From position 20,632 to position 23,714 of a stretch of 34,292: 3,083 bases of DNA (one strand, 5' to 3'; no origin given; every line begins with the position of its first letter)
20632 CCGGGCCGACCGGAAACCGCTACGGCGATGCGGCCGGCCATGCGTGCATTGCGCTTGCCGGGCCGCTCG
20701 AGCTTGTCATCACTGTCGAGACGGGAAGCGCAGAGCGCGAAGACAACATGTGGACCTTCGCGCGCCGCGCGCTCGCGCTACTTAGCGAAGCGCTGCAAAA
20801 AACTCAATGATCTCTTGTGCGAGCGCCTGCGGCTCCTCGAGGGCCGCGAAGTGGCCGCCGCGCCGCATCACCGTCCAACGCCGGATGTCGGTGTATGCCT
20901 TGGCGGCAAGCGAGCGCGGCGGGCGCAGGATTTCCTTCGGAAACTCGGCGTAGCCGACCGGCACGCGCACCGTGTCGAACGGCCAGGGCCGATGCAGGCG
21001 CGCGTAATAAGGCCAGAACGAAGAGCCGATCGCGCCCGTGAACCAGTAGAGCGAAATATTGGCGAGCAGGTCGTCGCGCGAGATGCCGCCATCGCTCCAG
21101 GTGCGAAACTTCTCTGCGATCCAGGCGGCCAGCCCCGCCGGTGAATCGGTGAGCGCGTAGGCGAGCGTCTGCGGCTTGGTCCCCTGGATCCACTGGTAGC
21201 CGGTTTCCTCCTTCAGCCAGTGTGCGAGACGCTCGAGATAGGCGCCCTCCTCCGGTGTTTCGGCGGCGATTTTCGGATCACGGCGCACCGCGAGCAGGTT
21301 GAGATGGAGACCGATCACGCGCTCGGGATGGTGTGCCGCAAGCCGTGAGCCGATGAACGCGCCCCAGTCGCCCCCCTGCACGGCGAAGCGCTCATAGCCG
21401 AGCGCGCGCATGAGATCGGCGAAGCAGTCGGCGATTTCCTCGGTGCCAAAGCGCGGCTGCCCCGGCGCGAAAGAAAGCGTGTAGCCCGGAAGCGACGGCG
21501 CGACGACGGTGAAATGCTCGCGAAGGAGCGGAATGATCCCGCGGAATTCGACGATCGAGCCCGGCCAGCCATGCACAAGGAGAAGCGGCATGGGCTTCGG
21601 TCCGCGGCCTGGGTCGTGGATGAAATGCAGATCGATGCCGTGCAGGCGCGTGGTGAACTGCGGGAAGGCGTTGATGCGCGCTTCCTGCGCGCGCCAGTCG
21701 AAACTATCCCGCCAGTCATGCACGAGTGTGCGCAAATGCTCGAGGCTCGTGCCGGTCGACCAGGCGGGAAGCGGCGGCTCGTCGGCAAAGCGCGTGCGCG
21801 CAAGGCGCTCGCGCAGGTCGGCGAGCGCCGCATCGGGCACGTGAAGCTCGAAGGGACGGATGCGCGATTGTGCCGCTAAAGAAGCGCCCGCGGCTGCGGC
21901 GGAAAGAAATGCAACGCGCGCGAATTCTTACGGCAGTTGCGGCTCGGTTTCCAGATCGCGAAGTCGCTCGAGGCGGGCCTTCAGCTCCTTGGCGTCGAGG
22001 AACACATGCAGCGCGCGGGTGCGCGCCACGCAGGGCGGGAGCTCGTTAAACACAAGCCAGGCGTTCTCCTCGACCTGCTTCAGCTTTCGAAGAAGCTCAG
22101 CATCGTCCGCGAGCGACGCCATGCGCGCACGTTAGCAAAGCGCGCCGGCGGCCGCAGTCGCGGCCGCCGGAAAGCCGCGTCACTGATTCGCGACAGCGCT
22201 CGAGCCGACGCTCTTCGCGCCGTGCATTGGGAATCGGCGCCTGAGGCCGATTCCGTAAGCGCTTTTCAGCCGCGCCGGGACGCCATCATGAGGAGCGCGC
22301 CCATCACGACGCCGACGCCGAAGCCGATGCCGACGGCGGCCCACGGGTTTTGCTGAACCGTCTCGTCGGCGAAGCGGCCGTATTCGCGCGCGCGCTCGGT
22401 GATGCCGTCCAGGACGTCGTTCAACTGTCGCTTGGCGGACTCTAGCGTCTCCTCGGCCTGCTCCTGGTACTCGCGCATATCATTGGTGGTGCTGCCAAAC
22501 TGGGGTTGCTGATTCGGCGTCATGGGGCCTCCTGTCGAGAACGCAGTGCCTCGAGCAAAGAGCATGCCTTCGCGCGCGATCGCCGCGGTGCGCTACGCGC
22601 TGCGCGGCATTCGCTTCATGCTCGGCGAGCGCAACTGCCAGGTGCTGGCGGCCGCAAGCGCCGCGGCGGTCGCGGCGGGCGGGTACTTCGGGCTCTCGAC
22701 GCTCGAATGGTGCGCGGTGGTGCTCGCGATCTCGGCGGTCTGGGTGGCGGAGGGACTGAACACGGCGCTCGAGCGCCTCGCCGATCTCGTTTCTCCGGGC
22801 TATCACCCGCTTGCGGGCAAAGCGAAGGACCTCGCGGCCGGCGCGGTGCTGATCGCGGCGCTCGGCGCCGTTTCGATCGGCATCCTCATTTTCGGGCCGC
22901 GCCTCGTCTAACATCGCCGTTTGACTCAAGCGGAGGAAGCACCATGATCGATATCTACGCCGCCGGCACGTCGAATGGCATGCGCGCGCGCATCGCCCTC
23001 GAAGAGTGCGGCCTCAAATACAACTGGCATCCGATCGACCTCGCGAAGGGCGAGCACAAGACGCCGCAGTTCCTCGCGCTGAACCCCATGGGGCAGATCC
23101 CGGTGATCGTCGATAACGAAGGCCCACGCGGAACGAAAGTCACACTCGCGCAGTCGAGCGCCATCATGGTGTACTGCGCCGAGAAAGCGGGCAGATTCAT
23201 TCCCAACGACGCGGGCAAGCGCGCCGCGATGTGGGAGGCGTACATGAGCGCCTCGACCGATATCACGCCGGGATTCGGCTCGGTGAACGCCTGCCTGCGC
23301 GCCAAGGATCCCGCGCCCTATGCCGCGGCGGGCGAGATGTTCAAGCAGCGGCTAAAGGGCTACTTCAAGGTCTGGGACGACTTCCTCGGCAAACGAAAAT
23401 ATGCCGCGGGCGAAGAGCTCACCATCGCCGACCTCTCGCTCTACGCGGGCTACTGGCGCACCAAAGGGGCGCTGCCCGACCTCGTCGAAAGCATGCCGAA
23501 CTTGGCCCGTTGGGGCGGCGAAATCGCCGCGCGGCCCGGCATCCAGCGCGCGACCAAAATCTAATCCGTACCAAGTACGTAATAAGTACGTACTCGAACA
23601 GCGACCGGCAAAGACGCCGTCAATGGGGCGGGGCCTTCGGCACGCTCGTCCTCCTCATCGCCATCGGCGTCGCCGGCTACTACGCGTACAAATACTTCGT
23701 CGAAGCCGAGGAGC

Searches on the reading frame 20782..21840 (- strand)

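Call 6: search_protein_families(library=pfam, proteins=[window:20782-21840:-], max_evalue=0.01)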
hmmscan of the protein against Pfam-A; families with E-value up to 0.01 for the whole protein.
window:20782-21840:- (352 aa): 3 families
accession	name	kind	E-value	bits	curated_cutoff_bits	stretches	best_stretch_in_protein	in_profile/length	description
PF06441.18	EHN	-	3.8e-33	114.4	22.8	1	2-99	9-107/107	Epoxide hydrolase N terminus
PF00561.26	Abhydrolase_1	-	2.9e-24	86.5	25.8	1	85-180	2-99/245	alpha/beta hydrolase fold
PF12697.13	Abhydrolase_6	-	1.3e-10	42.8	26.3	1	86-342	1-216/217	Alpha/beta hydrolase family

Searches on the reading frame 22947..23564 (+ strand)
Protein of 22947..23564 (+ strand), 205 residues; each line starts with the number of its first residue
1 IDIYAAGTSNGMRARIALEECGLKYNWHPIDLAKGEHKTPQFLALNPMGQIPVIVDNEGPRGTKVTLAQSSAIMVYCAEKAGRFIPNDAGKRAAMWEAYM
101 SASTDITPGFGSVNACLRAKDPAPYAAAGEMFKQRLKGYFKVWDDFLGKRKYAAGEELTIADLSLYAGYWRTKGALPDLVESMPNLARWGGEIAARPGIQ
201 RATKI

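Call 6: search_protein_families(library=pfam, proteins=[window:22947-23564:+], max_evalue=0.01)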
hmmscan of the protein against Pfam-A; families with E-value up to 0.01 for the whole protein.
window:22947-23564:+ (205 aa): 6 families
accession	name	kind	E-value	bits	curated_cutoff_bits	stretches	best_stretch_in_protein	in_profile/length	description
PF13409.12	GST_N_2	-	4.8e-15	56.4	25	1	12-79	6-69/70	Glutathione S-transferase, N-terminal domain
PF02798.26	GST_N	-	4.7e-14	52.9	20.9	1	8-78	11-75/76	Glutathione S-transferase, N-terminal domain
PF14497.11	GST_C_3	-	1.6e-10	41.6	21.6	1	127-200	22-98/104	Glutathione S-transferase, C-terminal domain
PF13417.12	GST_N_3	-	3.9e-09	37.1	22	1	10-81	9-71/75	Glutathione S-transferase, N-terminal domain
PF00043.30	GST_C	-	3.9e-06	27.4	20.7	1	134-197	29-93/93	Glutathione S-transferase, C-terminal domain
PF13410.11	GST_C_2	-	1.2e-05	25.8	24.9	1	127-189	2-66/69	Glutathione S-transferase, C-terminal domain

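Call 7: search_protein_families(library=ncbifam, proteins=[window:22947-23564:+], max_evalue=0.01)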
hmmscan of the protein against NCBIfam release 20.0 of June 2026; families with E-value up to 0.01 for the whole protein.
window:22947-23564:+ (205 aa): 8 families
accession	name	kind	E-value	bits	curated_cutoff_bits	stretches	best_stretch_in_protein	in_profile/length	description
NF008731.0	PRK11752.1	equivalog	3.3e-23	82.4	325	1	2-204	46-257/287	glutathione-dependent disulfide-bond oxidoreductase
TIGR01262.1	maiA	equivalog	2.1e-21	76.5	171.05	1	9-203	9-203/211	maleylacetoacetate isomerase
NF010579.0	PRK13972.1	equivalog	2.1e-21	76.4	332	1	1-201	2-201/215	GSH-dependent disulfide bond oxidoreductase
NF007831.0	PRK10542.1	equivalog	2.5e-12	46.8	198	1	10-203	10-195/201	glutathione transferase GstA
NF050814.1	FtsZBindFzlA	equivalog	1.6e-08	34.6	300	1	13-197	18-204/228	FtsZ-binding protein FzlA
NF011693.0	PRK15113.1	equivalog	5.8e-07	29.4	150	1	12-164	20-170/214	glutathione transferase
NF052468.1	glut_trans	equivalog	2.4e-05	24.3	245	1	14-200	16-202/229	glutathione transferase, Atu5508 family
NF049950.1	IsopEpoxGlthnTfaseIsoI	equivalog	0.0008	19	300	0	46-88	48-85/238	iIsoprene-epoxide--glutathione S-transferase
